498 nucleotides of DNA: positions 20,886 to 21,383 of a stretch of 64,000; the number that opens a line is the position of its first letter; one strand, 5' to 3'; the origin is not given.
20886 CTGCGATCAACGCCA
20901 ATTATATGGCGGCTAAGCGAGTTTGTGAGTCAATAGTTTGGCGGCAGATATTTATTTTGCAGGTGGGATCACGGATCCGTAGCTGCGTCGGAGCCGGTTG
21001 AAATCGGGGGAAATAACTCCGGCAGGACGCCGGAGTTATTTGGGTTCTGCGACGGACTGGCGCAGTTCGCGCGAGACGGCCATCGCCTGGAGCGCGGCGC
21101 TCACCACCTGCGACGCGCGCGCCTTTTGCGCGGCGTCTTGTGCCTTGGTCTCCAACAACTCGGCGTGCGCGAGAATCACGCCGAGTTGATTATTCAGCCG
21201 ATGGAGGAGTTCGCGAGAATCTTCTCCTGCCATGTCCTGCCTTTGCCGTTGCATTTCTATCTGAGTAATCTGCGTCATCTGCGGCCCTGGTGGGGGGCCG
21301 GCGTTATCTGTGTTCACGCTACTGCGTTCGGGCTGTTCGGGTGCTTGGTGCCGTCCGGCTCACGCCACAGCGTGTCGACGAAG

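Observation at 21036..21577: HTH + DHp-only mini histidine kinase operon next to an orphan sigma54 response regulator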

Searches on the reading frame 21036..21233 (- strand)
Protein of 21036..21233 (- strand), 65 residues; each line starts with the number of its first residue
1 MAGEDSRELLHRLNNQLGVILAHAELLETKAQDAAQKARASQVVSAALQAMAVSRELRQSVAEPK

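Call 13: search_protein_representatives(protein=window:21036-21230:-)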
Query: 64 residues. Proteins with E-value up to 0.001 (for the whole library): 250; up to 1e-10: 95; up to 1e-30: 0. The best 150 are listed.
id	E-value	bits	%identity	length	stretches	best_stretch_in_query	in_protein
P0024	5.7e-28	110.6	94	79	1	1-64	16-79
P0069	1.9e-24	99.7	90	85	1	3-62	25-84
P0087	7.9e-24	97.8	85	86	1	2-62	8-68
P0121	1.2e-22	94.1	85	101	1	4-62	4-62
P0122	1.6e-21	90.6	86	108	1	3-59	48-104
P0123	5.1e-18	79.8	75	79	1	2-60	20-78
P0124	6.2e-18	79.5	68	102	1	2-63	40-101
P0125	2.2e-17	77.7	75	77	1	4-59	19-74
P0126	2.3e-17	77.7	82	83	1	4-53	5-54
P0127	7.2e-17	76.2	74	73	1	3-64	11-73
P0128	1.9e-16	74.8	76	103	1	4-58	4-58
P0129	2.6e-16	74.4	75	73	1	6-60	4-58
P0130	1.2e-15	72.4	67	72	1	5-61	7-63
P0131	1.2e-15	72.4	77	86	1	8-59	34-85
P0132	1.9e-14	68.6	63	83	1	4-63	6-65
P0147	8.1e-13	63.6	59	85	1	3-60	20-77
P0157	2.0e-12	62.4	62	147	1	5-59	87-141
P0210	9.8e-11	57.1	57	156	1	4-59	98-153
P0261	7.2e-09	51.4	46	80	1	4-62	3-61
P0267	9.8e-09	50.9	57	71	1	4-59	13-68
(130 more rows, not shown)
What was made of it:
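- On Sensor histidine kinase: All 150 best representatives are 51-220 aa (call 13).
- Checked: All 150 best representative relatives are 51-220 aa (call 13).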

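Call 17: search_protein_families(library=pfam, alignment_id=A2, max_evalue=10)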
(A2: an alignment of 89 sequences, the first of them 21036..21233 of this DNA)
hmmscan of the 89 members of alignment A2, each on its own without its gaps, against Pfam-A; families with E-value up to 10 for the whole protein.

A. member 1, window:21036-21233:- (65 aa): 3 families
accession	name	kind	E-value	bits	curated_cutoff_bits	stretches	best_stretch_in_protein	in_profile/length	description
PF00512.31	HisKA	-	0.048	14.2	26.9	1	9-42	9-42/66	His Kinase A (phospho-acceptor) domain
PF07568.18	HisKA_2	-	0.1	13.2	22.3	1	8-53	1-45/76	Histidine kinase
PF07536.20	HWE_HK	-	0.11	13.7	22.8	1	8-57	1-47/83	HWE histidine kinase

B. families by the number of members that match (of 89 scanned): 36 families (the first 25 are shown)
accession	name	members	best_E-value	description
PF00512.31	HisKA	29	0.00082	His Kinase A (phospho-acceptor) domain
PF07730.19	HisKA_3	5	0.03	Histidine kinase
PF12221.13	HflK_N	5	0.073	Bacterial membrane protein N terminal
PF07568.18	HisKA_2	4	0.033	Histidine kinase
PF07536.20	HWE_HK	3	0.0064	HWE histidine kinase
PF14438.12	SM-ATX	2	0.052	Ataxin 2 SM domain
PF10458.14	Val_tRNA-synt_C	2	0.12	Valyl tRNA synthetase tRNA binding arm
PF06892.16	Phage_CP76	1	0.016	Phage regulatory protein CII (CP76)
PF17107.11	SesA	1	0.018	N-terminal domain on NACHT_NTPase and P-loop NTPases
PF14706.11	Tnp_DNA_bind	1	0.02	Transposase DNA-binding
PF10041.14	DUF2277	1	0.025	Uncharacterized conserved protein (DUF2277)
PF00550.31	PP-binding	1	0.029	Phosphopantetheine attachment site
PF20227.3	DUF6586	1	0.032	Family of unknown function (DUF6586)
PF05902.18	4_1_CTD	1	0.037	4.1 protein C-terminal domain (CTD)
PF15455.11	Pro-rich_19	1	0.038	Proline-rich 19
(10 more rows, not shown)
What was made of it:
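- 21036..21233 (-): Stand-alone DHp-like hairpin protein. The core is 65 aa (MAGEDS...AEPK). The longest ORF runs up to GTG 21317, and an alternative start is ATG 21278. Weak but recurrent HisKA matches (call 17).
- The window protein aligns 9-42 on model positions 9-42 (call 17).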

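Call 18: search_solved_structures(query=A2, max_evalue=10, show_alignments=4)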
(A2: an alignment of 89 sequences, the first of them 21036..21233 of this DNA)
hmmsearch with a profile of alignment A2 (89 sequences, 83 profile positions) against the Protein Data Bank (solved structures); distinct sequences matched with E-value up to 10: 4.
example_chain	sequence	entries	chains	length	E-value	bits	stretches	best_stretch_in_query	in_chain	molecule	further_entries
5dfx_A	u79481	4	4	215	0.17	14.8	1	23-42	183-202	Histidine kinase | Sensory transduction histidine kinase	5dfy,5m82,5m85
1m5q_A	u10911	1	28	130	0.51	13.3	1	20-39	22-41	small nuclear ribonucleoprotein homolog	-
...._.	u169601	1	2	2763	1.1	12.3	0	37-69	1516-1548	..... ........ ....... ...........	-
7unk_A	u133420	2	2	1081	3.9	10.5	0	48-67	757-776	Importin-4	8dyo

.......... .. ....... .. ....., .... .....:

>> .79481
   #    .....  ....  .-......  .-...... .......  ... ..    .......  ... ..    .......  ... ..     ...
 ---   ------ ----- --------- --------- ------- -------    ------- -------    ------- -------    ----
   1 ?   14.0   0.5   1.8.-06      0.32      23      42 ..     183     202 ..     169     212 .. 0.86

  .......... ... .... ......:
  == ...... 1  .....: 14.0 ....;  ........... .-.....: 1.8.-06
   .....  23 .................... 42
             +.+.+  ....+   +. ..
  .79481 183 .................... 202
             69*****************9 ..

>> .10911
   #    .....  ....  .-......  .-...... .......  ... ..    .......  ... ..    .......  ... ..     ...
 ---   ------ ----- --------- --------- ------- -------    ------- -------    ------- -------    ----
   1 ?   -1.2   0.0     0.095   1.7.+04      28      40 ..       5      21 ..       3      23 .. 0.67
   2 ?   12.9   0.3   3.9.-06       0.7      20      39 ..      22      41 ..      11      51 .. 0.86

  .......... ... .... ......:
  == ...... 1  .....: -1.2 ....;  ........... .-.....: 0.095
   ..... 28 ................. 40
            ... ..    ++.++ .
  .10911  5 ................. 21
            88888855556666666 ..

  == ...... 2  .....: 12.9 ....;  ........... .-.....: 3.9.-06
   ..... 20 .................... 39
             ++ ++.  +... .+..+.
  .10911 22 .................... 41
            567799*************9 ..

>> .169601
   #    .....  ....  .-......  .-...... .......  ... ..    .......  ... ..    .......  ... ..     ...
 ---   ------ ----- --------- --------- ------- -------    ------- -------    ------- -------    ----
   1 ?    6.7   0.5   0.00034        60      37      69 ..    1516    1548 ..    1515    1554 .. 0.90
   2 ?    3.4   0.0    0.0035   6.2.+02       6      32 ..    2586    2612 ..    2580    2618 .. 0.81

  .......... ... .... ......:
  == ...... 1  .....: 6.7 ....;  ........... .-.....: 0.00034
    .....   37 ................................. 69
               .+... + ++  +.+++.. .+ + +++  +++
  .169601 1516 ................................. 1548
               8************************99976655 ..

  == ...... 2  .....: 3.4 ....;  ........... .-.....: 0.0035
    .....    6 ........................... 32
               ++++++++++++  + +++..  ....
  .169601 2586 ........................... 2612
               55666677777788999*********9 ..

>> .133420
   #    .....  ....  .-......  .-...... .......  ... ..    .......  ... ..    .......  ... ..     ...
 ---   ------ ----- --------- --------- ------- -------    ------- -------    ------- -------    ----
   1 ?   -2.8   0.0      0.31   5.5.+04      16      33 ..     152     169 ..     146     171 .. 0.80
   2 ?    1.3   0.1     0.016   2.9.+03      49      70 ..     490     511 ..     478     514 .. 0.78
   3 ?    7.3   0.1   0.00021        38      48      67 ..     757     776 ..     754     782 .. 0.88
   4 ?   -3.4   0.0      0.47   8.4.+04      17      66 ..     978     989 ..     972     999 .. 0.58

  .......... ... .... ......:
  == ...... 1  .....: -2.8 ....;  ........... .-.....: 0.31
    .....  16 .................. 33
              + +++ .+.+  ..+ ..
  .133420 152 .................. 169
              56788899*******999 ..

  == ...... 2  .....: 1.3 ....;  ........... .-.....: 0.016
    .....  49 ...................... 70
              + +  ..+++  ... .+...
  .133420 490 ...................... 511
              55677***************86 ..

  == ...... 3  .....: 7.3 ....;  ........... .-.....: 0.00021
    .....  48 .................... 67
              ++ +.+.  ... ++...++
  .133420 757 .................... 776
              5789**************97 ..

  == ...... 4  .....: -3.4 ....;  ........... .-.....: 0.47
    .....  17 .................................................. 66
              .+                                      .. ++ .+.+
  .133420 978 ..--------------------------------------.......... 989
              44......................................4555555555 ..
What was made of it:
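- On Spo0B/ChpT-type phosphotransferase: The profile search of all PDB sequences at E<=10 returned neither protein (call 18).
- Closest known: Spo0B. Different: There is no detectable sequence similarity (call 18).
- The profile search of PDB sequences found no match to Spo0B or ChpT (call 18).
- Tried and rejected: The best hit (E 0.17) is a GAF-domain helix, not a DHp (call 18).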

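Call 22: find_related_loci(query=A2, collection=genome_contigs, flank=6000)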
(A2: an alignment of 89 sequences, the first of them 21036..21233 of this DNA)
Query A2 (65 aa) in genome_contigs; peptide patterns used: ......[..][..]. (x = any residue, [..] = any of these).
539 stretches matched a pattern; 520 encode a relative of the query (tblastn E <= 1e-3); the best 80 are kept; 80 distinct loci.
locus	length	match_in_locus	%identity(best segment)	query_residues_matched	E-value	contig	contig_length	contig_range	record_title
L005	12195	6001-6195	92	1-65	2e-35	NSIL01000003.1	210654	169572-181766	MAG: Acidobacterium sp. isolate Baikal-G1 Acidobacterium-Baikal-G1-C3, whole genome shotgun sequence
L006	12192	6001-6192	94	1-64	8e-35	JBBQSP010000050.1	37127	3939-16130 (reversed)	MAG: Vicinamibacterales bacterium isolate Co_metawrap_1760 Cmw_1760_k141_13307054_length_37127_cov_9.0000, whole genome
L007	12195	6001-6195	92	1-65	3e-34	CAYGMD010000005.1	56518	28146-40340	MAG TPA_asm: uncultured Acidobacterium sp. isolate ERP113451_co6_2 genome assembly, contig: NODE_68_length_56518_cov_16.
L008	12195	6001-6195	91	1-65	7e-34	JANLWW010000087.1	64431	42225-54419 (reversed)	MAG: Acidobacteriota bacterium isolate OTE_20_metabat_232 OTE_20_k141_1780194, whole genome shotgun sequence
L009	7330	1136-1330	89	1-65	6e-34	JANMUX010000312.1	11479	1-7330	MAG: Acidobacteriota bacterium isolate SOY_1_B_metabat.173 SOY_1_B_k141_3956393, whole genome shotgun sequence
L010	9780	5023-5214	91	2-65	1e-32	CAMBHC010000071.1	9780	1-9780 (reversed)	MAG: Candidatus Sulfopaludibacter sp. SbA3 isolate MoH-02may19-226 genome assembly, contig: MoH-02may19-C14306, whole ge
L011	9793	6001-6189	90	1-63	4e-32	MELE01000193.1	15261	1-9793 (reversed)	MAG: Acidobacteria bacterium RIFCSPLOWO2_12_FULL_67_14b rifcsplowo2_12_scaffold_5223, whole genome shotgun sequence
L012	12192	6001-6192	89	1-64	5e-32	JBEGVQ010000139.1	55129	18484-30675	MAG: Acidobacteriota bacterium isolate riogrande_2019_sw_WHONDRS-S19S_0066_B_bin.22 scaffold_349398, whole genome shotgu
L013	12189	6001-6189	89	1-63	6e-32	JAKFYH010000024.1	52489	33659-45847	MAG: Acidobacteria bacterium isolate ND5_Bin_50 ND5_0000472, whole genome shotgun sequence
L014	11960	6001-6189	89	1-63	1e-31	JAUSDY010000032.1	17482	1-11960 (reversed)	MAG: Acidobacteriota bacterium isolate E14_maxbin.140_sub E14_k141_258255, whole genome shotgun sequence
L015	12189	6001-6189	89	1-63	2e-31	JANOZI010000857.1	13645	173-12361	MAG: Acidobacteriota bacterium isolate VAR_79_metabat_490 VAR_79_k141_1161992, whole genome shotgun sequence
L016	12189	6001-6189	86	1-63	2e-30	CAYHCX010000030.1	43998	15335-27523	MAG TPA_asm: uncultured Acidobacterium sp. isolate ERP119702_co1_188 genome assembly, contig: NODE_709_length_43998_cov_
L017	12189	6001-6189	86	1-63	2e-30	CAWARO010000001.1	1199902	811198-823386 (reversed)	MAG: uncultured Acidimicrobiia bacterium isolate MFD02840.bin.1.22 genome assembly, contig: contig_11659, whole genome s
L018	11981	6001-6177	88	5-63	2e-30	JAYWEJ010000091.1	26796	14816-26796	MAG: Acidimicrobiia bacterium isolate GL97_UP_metabat_53_sub GL97_UP_metabat_53_sub_90, whole genome shotgun sequence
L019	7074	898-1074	90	5-63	3e-30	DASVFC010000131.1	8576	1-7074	MAG TPA_asm: Vicinamibacterales bacterium isolate SMAG_U2079 k141_29340, whole genome shotgun sequence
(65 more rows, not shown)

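Call 25: find_encoding_contigs(protein=P0210, flank=8000, max_places=3)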
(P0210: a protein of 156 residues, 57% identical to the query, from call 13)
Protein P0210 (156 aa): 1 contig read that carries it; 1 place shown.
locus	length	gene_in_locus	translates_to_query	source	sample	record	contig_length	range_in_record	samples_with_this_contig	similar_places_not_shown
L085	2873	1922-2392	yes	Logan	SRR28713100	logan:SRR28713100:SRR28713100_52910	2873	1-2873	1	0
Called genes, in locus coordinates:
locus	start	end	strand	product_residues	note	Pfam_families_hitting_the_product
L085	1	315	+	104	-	?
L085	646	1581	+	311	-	PF04542:Sigma70_r2, PF04539:Sigma70_r3 (faint), PF04545:Sigma70_r4, PF08281:Sigma70_r4_2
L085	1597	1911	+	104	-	PF13384:HTH_23 (faint), PF12728:HTH_17, PF00376:MerR (weak)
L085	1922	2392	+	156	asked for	-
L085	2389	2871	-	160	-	?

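Call 27: predict_structure(alignment_id=A2)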
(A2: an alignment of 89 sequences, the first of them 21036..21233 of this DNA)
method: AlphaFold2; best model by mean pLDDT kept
length: 65 residues; sequences in the alignment: 89
mean_pLDDT: 91.7   pTM: 0.74
mean pLDDT of the five models: 91.7, 91.2, 91.1, 90.7, 90.5
residues with pLDDT >= 90: 50; 70-90: 9; 50-70: 5; < 50: 1
segments of 3 or more residues with pLDDT < 50: none
pLDDT, mean of each block of 10 residues (from residue 1): 78 97 98 98 98 93 67
secondary structure, 60 per line:
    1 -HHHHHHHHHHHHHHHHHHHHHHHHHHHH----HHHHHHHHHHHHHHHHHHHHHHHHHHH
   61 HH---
elements in order: H2-29 H34-62
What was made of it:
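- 21036..21233 (-): AlphaFold2 hairpin with pLDDT 91.7 (call 27).
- On HisKA DHp domain (Pfam PF00512): AlphaFold2 pLDDT 91.7, helices 2-29 and 34-62 (call 27).
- On HPt domain (monomeric four-helix bundle): Only two helices in 65 residues (call 27).
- Checked: AlphaFold2 gives pLDDT 91.7, with helices at 2-29 and 34-62 (call 27).
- AlphaFold2 predicts a hairpin with pLDDT 91.7 (call 27).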

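Call 30: fold_search(model_id=the predicted structure, library=pdb)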
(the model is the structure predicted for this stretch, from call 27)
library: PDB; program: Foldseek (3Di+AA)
matches with E <= 10: 184; with E <= 0.001: 0
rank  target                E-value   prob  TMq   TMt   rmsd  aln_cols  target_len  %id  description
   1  9jfj_B                6.1e-01  0.93  0.74  0.24   2.4        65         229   23  Crystal structure of the cytoplasmic domain of ZraS in ADP-bound form (released 2025-03-26)
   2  8a7f_B                6.5e-01  0.80  0.66  0.15   3.1        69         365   28  Crystal structure of a chimeric LOV-Histidine kinase SB2F1-I66R mutant (asymmetrical variant, trigonal form with long  (released 2024-01-10)
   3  9jfj_A                7.0e-01  0.96  0.81  0.25   2.1        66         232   23  Crystal structure of the cytoplasmic domain of ZraS in ADP-bound form (released 2025-03-26)
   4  8a52_A                7.4e-01  0.82  0.70  0.16   2.9        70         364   26  Crystal structure of a chimeric LOV-Histidine kinase SB2F1 (asymmetrical variant, trigonal form with long c-axis) (released 2023-12-27)
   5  3txs_C                7.4e-01  0.54  0.56  0.44   4.3        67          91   13  Crystal Structure of phage 44RR small terminase gp16 (released 2011-12-28)
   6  3txs_B                8.0e-01  0.54  0.54  0.43   4.3        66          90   14  Crystal Structure of phage 44RR small terminase gp16 (released 2011-12-28)
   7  7n0e_B                8.5e-01  0.95  0.74  0.26   1.3        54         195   20  Co-complex of the histidine kinase region of RetS and the dimerization and histidine phosphotransfer domain of GacS (released 2022-03-09)
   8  8a7h_A                1.2e+00  0.69  0.70  0.15   2.9        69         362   28  Crystal structure of a chimeric LOV-Histidine kinase SB2F1-I66R mutant (light state; asymmetrical variant, trigonal fo (released 2024-01-10)
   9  9jfj_D                1.5e+00  0.85  0.79  0.25   1.8        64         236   22  Crystal structure of the cytoplasmic domain of ZraS in ADP-bound form (released 2025-03-26)
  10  3txs_A                1.5e+00  0.38  0.55  0.44   4.1        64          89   14  Crystal Structure of phage 44RR small terminase gp16 (released 2011-12-28)
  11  3q1p_B                1.7e+00  0.92  0.56  0.19   0.8        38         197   18  Crystal structure of CDP-Chase (released 2011-07-13)
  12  6nch_B                1.9e+00  0.91  0.56  0.19   0.7        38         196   18  Crystal structure of CDP-Chase: Raster data collection (released 2019-02-06)
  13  7n0e_A                2.0e+00  0.82  0.74  0.79   1.2        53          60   19  Co-complex of the histidine kinase region of RetS and the dimerization and histidine phosphotransfer domain of GacS (released 2022-03-09)
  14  7vzg_D                2.2e+00  0.84  0.74  0.80   1.8        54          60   18  Structure of the Acidobacteria homodimeric reaction center bound with cytochrome c (the larger form) (released 2023-02-22)
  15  6nci_B                2.3e+00  0.87  0.56  0.19   0.7        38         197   18  Crystal structure of CDP-Chase: Vector data collection (released 2019-02-06)
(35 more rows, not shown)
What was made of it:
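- On HisKA DHp domain (Pfam PF00512): The top Foldseek rows are DHp domains, but E-values are 0.6 or worse (call 30).
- Closest known: RetS-GacS DHp heterodimerisation. Same: RetS/GacS DHp structures are among the best fold matches (call 30).
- The top Foldseek rows are DHp domains: ZraS 9jfj (TM-score 0.81 normalised to the query), YF1-type kinases, and RetS/GacS (call 30). RetS/GacS DHp complexes are among the top fold matches (7n0e, call 30).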

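Call 31: find_encoding_contigs(protein=P0267, flank=8000, max_places=3)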
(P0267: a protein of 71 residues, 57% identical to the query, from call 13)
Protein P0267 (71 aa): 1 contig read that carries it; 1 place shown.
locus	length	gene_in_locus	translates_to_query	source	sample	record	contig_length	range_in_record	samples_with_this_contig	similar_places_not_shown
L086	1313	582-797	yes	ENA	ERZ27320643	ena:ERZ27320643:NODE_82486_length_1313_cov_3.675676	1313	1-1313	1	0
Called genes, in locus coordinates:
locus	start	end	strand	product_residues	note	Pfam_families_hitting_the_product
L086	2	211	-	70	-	?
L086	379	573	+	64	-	PF13384:HTH_23 (weak), PF13518:HTH_28 (faint), PF13551:HTH_29 (weak), PF12728:HTH_17, PF00376:MerR (weak)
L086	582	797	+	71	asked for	-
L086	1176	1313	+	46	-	?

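Call 32: find_encoding_contigs(protein=P0147, flank=8000, max_places=3)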
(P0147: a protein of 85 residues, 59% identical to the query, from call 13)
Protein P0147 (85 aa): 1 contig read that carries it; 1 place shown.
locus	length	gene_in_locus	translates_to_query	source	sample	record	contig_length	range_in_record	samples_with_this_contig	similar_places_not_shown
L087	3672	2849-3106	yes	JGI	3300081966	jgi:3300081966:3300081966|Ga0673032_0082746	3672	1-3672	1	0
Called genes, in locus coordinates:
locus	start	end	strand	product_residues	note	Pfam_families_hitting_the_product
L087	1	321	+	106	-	?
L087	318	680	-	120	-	PF07876:Dabb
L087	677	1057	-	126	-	-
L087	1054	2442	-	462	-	PF00072:Response_reg, PF00158:Sigma54_activat, PF14532:Sigma54_activ_2, PF07728:AAA_5 (weak), PF25601:AAA_lid_14, PF02954:HTH_8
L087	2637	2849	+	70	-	PF13384:HTH_23 (weak), PF13518:HTH_28 (weak), PF12728:HTH_17, PF00376:MerR (weak)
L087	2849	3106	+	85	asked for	-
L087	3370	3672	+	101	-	?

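Call 33: find_encoding_contigs(protein=P0261, flank=8000, max_places=3)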
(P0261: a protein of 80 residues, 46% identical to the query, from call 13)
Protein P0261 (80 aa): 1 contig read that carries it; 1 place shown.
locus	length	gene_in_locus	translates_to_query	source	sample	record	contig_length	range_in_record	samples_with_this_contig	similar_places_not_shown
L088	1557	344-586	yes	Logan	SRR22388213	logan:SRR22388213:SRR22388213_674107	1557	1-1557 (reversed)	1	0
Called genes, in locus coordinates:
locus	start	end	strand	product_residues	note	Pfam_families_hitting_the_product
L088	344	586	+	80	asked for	-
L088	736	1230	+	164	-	PF02357:NusG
